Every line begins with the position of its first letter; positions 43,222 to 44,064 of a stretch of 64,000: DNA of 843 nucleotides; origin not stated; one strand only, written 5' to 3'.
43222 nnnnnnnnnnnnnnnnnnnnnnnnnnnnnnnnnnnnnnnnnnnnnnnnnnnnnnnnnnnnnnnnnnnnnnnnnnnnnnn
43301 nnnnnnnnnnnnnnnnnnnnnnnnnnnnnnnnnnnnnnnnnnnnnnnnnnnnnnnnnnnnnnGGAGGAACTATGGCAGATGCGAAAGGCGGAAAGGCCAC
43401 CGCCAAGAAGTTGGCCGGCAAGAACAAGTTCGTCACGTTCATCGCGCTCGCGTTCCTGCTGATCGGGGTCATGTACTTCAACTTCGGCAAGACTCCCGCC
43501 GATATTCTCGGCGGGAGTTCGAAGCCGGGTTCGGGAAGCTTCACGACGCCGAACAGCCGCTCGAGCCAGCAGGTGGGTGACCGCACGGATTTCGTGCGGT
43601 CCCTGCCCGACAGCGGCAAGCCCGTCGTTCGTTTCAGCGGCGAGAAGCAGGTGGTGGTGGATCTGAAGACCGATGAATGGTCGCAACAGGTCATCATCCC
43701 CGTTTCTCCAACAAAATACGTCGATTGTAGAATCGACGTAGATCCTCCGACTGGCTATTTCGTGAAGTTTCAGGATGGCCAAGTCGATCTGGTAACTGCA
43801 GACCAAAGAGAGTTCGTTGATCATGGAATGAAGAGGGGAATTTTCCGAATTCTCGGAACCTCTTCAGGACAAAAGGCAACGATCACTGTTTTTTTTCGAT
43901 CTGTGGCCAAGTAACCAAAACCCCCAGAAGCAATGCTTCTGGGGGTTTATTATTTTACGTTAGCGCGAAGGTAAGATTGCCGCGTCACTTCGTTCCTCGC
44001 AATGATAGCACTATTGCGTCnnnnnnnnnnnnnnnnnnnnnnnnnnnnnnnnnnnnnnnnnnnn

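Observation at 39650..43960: GC-rich segment next to tRNA-Leu(TAG) carrying a duplicated SPFH/band-7 + novel partner two-gene module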

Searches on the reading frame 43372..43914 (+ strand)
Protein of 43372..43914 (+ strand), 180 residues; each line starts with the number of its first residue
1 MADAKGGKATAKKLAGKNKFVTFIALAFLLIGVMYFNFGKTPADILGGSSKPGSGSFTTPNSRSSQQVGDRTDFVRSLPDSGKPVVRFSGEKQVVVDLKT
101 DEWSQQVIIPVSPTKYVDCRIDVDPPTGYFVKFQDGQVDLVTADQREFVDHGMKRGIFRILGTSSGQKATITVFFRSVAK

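Call 4: search_protein_families(library=pfam, proteins=[window:43372-43914:+], max_evalue=1)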
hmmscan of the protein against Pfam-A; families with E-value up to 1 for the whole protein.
window:43372-43914:+ (180 aa): 0 families

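Call 5: search_protein_families(library=ncbifam, proteins=[window:43372-43914:+], max_evalue=1)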
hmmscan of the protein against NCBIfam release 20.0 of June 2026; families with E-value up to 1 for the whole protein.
window:43372-43914:+ (180 aa): 0 families

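Call 6: search_protein_families(library=padloc, proteins=[window:43372-43914:+], max_evalue=1)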
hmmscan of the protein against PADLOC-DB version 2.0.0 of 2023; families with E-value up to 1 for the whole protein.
window:43372-43914:+ (180 aa): 0 families

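Call 13: find_homologous_proteins(query=window:43372-43914:+, max_evalue=0.01)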
Query window:43372-43914:+ (180 aa): 5 proteins with E <= 0.01 among 118 candidates.
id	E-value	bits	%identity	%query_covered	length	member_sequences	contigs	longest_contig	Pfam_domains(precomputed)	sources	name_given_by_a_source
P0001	1.9e-113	394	100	100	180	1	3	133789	-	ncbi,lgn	-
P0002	3.4e-39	152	51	87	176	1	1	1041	-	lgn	-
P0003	3.8e-39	152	70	57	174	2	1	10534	-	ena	-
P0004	1.8e-35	140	47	88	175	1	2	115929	-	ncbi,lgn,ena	-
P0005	2.2e-27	114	51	66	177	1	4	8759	-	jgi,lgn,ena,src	-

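Call 15: find_encoding_contigs(protein=P0004, flank=8000, max_places=3)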
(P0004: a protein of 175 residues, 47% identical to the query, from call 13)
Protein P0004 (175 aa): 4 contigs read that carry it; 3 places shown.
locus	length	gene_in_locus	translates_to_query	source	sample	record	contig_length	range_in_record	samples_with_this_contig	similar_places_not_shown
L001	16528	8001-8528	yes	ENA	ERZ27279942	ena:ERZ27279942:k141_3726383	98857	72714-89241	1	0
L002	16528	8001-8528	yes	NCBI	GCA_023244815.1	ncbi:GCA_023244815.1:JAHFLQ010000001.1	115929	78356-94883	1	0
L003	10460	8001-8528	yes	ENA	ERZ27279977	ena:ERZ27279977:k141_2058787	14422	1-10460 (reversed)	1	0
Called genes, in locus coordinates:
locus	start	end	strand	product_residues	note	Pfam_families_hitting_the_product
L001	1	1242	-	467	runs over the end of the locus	PF00009:GTP_EFTU, PF01926:MMR_HSR1, PF22042:EF-G_D2, PF11987:IF-2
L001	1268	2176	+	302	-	PF02899:Phage_int_SAM_1, PF13495:Phage_int_SAM_4 (weak), PF00589:Phage_integrase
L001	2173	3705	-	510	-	PF01676:Metalloenzyme, PF06415:iPGM_N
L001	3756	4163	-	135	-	-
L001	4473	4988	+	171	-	-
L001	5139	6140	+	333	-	PF01145:Band_7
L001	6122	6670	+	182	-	-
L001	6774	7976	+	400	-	PF01145:Band_7 (weak)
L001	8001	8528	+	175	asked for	-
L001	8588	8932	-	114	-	PF18895:T4SS_pilin (weak)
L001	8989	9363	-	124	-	PF04956:TrbC (faint), PF18895:T4SS_pilin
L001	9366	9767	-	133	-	PF18895:T4SS_pilin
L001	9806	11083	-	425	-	PF01547:SBP_bac_1, PF13416:SBP_bac_8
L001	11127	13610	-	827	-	PF00521:DNA_topoisoIV, PF03989:DNA_gyraseA_C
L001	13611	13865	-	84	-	PF01541:GIY-YIG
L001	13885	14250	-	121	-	-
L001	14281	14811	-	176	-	PF13483:Lactamase_B_3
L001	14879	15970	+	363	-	PF23459:S1_RRP5 (faint), PF00575:S1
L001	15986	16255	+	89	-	PF00312:Ribosomal_S15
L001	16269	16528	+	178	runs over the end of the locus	PF01936:NYN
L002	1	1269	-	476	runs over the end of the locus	PF00009:GTP_EFTU, PF01926:MMR_HSR1, PF08477:Roc (weak), PF22042:EF-G_D2, PF11987:IF-2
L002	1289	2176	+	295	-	PF02899:Phage_int_SAM_1, PF13495:Phage_int_SAM_4 (weak), PF00589:Phage_integrase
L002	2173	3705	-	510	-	PF01676:Metalloenzyme, PF06415:iPGM_N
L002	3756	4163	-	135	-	-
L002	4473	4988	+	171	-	-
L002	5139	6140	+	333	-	PF01145:Band_7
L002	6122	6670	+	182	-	-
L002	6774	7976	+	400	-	PF01145:Band_7 (weak)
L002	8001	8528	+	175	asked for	-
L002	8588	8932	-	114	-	PF18895:T4SS_pilin (weak)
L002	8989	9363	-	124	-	PF04956:TrbC (faint), PF18895:T4SS_pilin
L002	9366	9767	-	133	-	PF18895:T4SS_pilin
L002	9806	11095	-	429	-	PF01547:SBP_bac_1, PF13416:SBP_bac_8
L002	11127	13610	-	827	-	PF00521:DNA_topoisoIV, PF03989:DNA_gyraseA_C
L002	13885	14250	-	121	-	-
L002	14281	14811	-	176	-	PF13483:Lactamase_B_3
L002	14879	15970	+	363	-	PF23459:S1_RRP5 (faint), PF00575:S1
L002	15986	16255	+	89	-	PF00312:Ribosomal_S15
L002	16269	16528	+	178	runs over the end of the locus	PF01936:NYN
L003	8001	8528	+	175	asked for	-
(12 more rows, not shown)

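Call 16: find_encoding_contigs(protein=P0003, flank=8000, max_places=3)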
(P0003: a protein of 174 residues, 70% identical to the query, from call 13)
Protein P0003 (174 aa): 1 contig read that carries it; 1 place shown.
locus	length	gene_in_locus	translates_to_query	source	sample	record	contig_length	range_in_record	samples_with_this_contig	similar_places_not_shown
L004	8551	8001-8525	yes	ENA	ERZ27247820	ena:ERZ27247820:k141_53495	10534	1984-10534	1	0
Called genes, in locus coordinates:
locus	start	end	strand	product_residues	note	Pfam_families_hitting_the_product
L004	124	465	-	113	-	PF02033:RBFA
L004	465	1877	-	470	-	PF00009:GTP_EFTU, PF01926:MMR_HSR1, PF22042:EF-G_D2, PF11987:IF-2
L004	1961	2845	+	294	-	PF02899:Phage_int_SAM_1, PF13495:Phage_int_SAM_4 (weak), PF00589:Phage_integrase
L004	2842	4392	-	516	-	PF01676:Metalloenzyme, PF06415:iPGM_N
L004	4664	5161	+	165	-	-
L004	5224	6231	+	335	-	PF01145:Band_7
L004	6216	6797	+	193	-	-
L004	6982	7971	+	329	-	PF01145:Band_7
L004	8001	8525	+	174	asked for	-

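Call 17: find_encoding_contigs(protein=P0005, flank=8000, max_places=4)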
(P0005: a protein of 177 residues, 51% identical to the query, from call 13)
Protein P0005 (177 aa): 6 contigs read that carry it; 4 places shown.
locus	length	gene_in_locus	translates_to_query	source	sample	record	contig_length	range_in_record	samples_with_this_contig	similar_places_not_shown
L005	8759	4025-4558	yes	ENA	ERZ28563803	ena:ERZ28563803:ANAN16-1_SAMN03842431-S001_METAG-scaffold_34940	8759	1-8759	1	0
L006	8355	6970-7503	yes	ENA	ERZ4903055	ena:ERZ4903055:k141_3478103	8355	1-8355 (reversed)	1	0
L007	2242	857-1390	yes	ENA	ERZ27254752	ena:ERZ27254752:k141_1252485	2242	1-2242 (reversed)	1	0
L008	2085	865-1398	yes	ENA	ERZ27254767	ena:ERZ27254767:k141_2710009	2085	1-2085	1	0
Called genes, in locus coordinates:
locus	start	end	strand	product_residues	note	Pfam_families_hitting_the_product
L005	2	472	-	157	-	?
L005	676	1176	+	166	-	-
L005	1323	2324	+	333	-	PF01145:Band_7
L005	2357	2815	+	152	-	-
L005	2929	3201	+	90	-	-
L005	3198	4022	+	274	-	PF01145:Band_7 (weak)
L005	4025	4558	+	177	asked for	-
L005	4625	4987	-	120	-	PF04956:TrbC (faint), PF18895:T4SS_pilin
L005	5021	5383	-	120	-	PF18895:T4SS_pilin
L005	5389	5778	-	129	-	PF04956:TrbC (weak), PF18895:T4SS_pilin (weak)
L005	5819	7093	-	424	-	PF01547:SBP_bac_1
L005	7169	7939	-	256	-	PF03989:DNA_gyraseA_C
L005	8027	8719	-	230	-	PF00281:Ribosomal_L5, PF00673:Ribosomal_L5_C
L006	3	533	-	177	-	?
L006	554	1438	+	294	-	PF02899:Phage_int_SAM_1, PF13495:Phage_int_SAM_4 (weak), PF00589:Phage_integrase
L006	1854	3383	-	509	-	PF01676:Metalloenzyme, PF06415:iPGM_N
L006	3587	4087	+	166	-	-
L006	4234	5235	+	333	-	PF01145:Band_7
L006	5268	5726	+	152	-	-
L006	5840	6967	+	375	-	PF01145:Band_7 (weak)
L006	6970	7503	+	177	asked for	-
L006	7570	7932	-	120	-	PF04956:TrbC (faint), PF18895:T4SS_pilin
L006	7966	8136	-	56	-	PF18895:T4SS_pilin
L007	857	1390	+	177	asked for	-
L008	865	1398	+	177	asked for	-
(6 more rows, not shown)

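Call 21: find_homologous_proteins(query=A1, max_evalue=0.01)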
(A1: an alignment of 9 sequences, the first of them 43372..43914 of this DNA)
Query A1 (9 sequences) (180 aa, profile of the alignment): 7 proteins with E <= 0.01 among 3931 candidates.
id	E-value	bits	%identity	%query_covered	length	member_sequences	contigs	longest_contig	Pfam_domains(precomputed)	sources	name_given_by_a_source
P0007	5.7e-64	233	36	57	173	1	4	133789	-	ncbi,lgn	-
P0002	1.3e-63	232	51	87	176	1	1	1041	-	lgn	-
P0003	8.9e-60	219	70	57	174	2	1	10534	-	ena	-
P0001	1.0e-59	219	100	100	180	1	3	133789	-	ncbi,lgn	-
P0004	1.5e-56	209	47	88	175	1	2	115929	-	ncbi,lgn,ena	-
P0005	2.7e-54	202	51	66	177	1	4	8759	-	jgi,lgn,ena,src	-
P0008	2.9e-43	166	31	63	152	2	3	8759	-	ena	-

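Call 25: find_encoding_contigs(protein=P0001, flank=1000, max_places=4)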
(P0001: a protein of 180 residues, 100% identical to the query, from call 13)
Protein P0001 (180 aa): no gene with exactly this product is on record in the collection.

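Call 39: predict_structure(alignment_id=A4)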
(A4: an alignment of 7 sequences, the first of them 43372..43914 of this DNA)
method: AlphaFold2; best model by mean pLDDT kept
length: 180 residues; sequences in the alignment: 7
mean_pLDDT: 72.6   pTM: 0.54
mean pLDDT of the five models: 72.6, 71.7, 70.8, 69.7, 69.7
residues with pLDDT >= 90: 63; 70-90: 39; 50-70: 32; < 50: 46
segments of 3 or more residues with pLDDT < 50: 1-16, 39-44, 46-69
pLDDT, mean of each block of 10 residues (from residue 1): 43 47 73 59 41 41 46 82 94 95 95 86 92 91 67 78 95 82
secondary structure, 60 per line:
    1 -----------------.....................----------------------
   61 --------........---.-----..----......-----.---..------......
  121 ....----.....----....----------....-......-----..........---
elements in order: H18-38 H69-76 E92-97 E115-124 E129-133 E138-141 H152-155 E157-162 E168-177

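Call 74: search_protein_families(library=phrogs, proteins=[window:43372-43914:+], max_evalue=0.01)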
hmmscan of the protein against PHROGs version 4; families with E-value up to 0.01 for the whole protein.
window:43372-43914:+ (180 aa): 0 families

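Call 76: search_protein_families(library=pfam, alignment_id=A1, max_evalue=1)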
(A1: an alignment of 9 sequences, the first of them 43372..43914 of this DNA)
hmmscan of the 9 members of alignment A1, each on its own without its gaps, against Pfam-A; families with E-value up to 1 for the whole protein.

A. member 1, window:43372-43914:+ (180 aa): 0 families

B. families by the number of members that match (of 9 scanned): 5 families
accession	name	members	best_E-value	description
PF23614.1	DUF7141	2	0.051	Domain of unknown function (DUF7141)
PF02950.22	Conotoxin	1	0.037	Conotoxin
PF04756.19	OST3_OST6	1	0.092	OST3 / OST6 family, transporter family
PF16258.11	DUF4912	1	0.11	Domain of unknown function (DUF4912)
PF18115.7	Tudor_3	1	0.22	DNA repair protein Crb2 Tudor domain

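Call 77: fold_search(model_id=the predicted structure, library=pdb)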
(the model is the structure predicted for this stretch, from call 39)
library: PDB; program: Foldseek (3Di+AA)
matches with E <= 10: 1063; with E <= 0.001: 0
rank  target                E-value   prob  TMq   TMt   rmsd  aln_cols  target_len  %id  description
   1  9sn1                  2.3e-02  0.98  0.34  0.11   4.3        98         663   11  Lip3 DL-peptidase in the apo-state (released 2026-02-18)
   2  2id4_B                3.7e-02  0.35  0.20  0.09   9.6       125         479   13  The 1.9 A structure of Kex2 in complex with an Ac-R-E-R-K-chloromethyl ketone inhibitor. (released 2007-05-01)
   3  5jmo_B                4.5e-02  0.33  0.20  0.10  11.0       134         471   10  X-ray structure of furin in complex with the inhibitory antibody Nb14 (released 2016-12-07)
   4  2o8o_A                4.5e-02  0.25  0.20  0.28  13.5       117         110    9  Crystal structure of Clostridium histolyticum colg collagenase collagen-binding domain 3B at 1.35 Angstrom resolution  (released 2007-12-11)
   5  6ku3_D                4.7e-02  0.75  0.29  0.19   5.3       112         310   15  Crystal structure of gibberellin 2-oxidase3 (GA2ox3)in rice (released 2020-05-13)
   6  1nqj_A                4.7e-02  0.20  0.18  0.27  12.9       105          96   13  CRYSTAL STRUCTURE OF CLOSTRIDIUM HISTOLYTICUM COLG COLLAGENASE COLLAGEN-BINDING DOMAIN 3B AT 1.0 ANGSTROM RESOLUTION I (released 2003-04-15)
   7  5sv5                  5.0e-02  0.60  0.26  0.39   6.8       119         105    7  1.0 Angstrom Crystal Structure of pre-Peptidase C-terminal Domain of Collagenase from Bacillus anthracis. (released 2016-08-17)
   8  2zuv_B                5.0e-02  0.15  0.15  0.06  11.0       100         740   16  Crystal structure of Galacto-N-biose/Lacto-N-biose I phosphorylase in complex with GlcNAc, Ethylene glycol, and nitrat (released 2008-12-30)
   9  1p8j_B                5.4e-02  0.33  0.21  0.10  10.9       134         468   11  CRYSTAL STRUCTURE OF THE PROPROTEIN CONVERTASE FURIN (released 2003-07-08)
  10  6ku3_B                6.8e-02  0.66  0.29  0.18   5.4       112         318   13  Crystal structure of gibberellin 2-oxidase3 (GA2ox3)in rice (released 2020-05-13)
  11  2id4_A                7.3e-02  0.28  0.22  0.11  12.8       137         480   12  The 1.9 A structure of Kex2 in complex with an Ac-R-E-R-K-chloromethyl ketone inhibitor. (released 2007-05-01)
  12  5jxi                  7.3e-02  0.25  0.20  0.10  10.2       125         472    9  Structure of the unliganded form of the proprotein convertase furin in presence of EDTA. (released 2016-10-05)
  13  9u8n_B                7.7e-02  0.84  0.31  0.50   6.1       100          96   16  Crystal structure of cupin-domain containing protein (AzcA) forming triazine (6-amino-4-oxo-4,5-dihydro-1,3,5-triazine (released 2026-04-01)
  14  9u8n_A                8.2e-02  0.85  0.32  0.52   5.2        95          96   16  Crystal structure of cupin-domain containing protein (AzcA) forming triazine (6-amino-4-oxo-4,5-dihydro-1,3,5-triazine (released 2026-04-01)
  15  9u8o_B                8.2e-02  0.82  0.31  0.52   5.3        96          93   16  Crystal structure of cupin-domain containing protein (AzcA) forming triazine (6-amino-4-oxo-4,5-dihydro-1,3,5-triazine (released 2026-04-01)
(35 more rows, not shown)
